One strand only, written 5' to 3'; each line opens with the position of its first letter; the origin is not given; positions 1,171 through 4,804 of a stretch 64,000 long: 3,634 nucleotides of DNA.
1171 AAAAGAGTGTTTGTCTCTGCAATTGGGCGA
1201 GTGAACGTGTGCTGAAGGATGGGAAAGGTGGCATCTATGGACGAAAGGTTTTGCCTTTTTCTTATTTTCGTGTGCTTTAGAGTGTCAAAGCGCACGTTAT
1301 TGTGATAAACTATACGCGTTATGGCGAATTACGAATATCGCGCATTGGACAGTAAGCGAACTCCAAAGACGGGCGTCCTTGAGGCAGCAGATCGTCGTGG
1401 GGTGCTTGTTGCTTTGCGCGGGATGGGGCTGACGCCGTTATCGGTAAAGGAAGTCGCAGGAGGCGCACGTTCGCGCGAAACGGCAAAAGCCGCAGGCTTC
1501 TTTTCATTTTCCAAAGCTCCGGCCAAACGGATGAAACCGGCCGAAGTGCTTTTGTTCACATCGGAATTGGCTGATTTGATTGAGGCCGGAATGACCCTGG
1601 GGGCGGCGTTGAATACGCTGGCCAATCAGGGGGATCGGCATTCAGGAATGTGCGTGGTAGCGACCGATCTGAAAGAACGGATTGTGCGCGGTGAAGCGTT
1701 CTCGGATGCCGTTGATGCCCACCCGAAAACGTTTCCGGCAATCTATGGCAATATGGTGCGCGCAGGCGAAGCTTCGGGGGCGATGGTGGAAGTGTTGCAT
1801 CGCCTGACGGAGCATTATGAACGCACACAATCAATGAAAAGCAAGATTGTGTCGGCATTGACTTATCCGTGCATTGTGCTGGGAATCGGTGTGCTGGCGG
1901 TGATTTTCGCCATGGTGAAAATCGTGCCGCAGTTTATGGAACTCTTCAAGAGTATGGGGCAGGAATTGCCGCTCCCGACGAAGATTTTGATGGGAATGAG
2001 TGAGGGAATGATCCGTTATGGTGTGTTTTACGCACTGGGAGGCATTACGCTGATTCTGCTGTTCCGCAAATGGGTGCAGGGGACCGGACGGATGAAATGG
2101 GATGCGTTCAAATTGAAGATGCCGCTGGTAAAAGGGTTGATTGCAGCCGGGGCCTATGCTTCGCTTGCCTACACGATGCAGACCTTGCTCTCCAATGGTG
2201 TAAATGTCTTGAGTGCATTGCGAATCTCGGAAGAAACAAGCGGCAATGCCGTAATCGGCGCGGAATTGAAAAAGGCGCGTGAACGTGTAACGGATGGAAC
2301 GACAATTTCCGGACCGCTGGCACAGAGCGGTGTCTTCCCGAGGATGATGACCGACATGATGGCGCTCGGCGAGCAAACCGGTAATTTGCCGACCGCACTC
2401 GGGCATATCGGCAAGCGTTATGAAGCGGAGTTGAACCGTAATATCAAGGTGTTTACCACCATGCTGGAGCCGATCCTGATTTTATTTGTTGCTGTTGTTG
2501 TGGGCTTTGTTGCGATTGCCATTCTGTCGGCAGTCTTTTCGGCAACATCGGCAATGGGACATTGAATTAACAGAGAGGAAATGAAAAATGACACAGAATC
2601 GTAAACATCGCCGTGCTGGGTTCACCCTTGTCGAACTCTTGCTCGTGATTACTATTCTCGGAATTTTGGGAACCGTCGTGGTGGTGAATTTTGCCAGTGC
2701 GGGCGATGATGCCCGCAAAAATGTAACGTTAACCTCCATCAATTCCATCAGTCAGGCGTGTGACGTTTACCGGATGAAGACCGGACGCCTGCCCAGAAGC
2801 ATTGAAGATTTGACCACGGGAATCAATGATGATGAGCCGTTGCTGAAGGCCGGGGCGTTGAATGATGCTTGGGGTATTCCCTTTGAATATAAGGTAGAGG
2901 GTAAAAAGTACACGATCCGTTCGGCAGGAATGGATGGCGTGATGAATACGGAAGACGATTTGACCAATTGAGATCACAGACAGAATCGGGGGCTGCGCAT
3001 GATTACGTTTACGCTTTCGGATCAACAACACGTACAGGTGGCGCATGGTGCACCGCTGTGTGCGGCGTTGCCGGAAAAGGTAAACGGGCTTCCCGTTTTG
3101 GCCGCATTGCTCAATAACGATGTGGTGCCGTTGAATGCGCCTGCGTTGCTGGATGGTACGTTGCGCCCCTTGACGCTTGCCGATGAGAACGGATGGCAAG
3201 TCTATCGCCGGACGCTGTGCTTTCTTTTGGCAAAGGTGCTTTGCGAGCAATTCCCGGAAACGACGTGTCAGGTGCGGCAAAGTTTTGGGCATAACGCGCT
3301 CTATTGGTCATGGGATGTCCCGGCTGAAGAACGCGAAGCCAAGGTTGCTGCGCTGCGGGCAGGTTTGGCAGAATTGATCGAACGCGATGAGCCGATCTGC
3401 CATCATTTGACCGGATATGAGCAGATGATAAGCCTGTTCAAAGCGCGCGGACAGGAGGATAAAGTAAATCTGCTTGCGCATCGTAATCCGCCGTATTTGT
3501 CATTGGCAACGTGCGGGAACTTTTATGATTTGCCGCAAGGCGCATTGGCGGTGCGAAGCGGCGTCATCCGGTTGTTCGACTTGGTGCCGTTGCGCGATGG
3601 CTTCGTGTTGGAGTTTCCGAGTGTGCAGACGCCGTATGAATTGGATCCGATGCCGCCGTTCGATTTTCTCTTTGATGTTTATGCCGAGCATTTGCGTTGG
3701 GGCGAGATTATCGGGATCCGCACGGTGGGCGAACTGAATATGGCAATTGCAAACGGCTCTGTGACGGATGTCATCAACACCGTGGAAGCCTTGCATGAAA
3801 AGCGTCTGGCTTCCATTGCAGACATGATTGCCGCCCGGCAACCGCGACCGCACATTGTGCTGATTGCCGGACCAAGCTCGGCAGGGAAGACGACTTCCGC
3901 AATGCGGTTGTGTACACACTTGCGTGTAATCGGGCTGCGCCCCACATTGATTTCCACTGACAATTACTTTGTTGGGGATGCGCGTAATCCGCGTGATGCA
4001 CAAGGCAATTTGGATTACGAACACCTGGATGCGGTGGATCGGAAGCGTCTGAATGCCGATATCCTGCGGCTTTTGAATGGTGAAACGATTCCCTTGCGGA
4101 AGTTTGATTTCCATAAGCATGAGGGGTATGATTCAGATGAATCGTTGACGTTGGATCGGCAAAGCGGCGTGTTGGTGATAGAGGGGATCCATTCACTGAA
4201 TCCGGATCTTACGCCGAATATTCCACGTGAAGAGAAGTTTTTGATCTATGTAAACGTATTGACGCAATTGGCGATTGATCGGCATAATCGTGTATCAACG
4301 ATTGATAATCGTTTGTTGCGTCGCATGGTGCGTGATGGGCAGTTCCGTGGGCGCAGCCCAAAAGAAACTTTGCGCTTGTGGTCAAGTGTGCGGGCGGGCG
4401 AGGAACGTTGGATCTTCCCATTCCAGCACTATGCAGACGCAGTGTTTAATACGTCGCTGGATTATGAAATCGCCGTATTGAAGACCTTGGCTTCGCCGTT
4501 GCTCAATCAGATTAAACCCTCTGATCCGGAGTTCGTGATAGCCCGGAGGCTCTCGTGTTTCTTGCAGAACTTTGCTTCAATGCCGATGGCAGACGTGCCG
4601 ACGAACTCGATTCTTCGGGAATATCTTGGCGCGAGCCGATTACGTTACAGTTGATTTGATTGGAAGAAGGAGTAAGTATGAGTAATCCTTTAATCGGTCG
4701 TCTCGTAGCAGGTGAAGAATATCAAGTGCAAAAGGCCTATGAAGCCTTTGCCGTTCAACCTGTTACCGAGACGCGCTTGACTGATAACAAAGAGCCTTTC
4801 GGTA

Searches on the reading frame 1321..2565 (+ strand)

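Call 35: search_protein_families(library=ncbifam, proteins=[window:1321-2565:+], max_evalue=0.00001)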
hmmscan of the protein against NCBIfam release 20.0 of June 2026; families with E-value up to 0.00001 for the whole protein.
window:1321-2565:+ (414 aa): 6 families
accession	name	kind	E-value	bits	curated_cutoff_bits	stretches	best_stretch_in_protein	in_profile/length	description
TIGR02120.1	GspF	equivalog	1.1e-100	337.7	424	1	4-409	1-398/401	type II secretion system inner membrane protein GspF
NF052606.1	T4PiliAsmPilCMyx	equivalog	8.1e-78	262.1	700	1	4-411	22-417/419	type IV pilus assembly protein PilC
NF052607.1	T4PiliAsmPilCThrm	equivalog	3.1e-77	260.4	700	1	1-409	1-401/406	type IV pilus assembly protein PilC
NF047826.1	T3SSXpsF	equivalog_domain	1e-67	228.7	650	1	1-413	1-405/405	type II secretion system protein XpsF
NF007861.0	PRK10573.1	equivalog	7.5e-62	209.7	401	1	4-413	7-399/401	protein transport protein HofC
NF041012.2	T4P_ComGB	equivalog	3.4e-33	115.4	240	1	145-407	67-329/332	competence type IV pilus assembly protein ComGB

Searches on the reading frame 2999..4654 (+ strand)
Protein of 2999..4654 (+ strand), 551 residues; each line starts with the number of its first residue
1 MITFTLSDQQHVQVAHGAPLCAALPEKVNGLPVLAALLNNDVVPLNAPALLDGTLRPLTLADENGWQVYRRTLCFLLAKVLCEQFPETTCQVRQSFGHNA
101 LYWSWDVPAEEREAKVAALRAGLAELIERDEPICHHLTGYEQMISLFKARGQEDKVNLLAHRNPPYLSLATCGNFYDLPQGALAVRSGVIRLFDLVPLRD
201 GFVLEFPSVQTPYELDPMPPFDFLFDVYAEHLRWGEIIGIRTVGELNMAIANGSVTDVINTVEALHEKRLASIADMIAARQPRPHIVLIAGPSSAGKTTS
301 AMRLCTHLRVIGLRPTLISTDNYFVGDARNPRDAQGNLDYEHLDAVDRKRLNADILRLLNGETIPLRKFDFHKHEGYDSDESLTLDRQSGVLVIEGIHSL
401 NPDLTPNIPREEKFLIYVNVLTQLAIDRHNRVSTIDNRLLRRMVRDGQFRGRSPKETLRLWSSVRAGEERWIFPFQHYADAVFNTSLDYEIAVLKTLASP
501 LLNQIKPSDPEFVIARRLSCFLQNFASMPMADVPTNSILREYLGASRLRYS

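Call 35: search_protein_families(library=ncbifam, proteins=[window:2999-4654:+], max_evalue=0.00001)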
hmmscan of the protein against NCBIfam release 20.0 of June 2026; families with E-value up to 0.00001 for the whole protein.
window:2999-4654:+ (551 aa): 2 families
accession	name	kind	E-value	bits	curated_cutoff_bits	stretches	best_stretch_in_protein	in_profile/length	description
NF004018.0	PRK05480.1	equivalog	3.6e-20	72.3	180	1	283-493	5-195/210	uridine kinase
TIGR00235.1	udk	equivalog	1.5e-19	70.5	220.3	1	284-493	6-195/207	uridine kinase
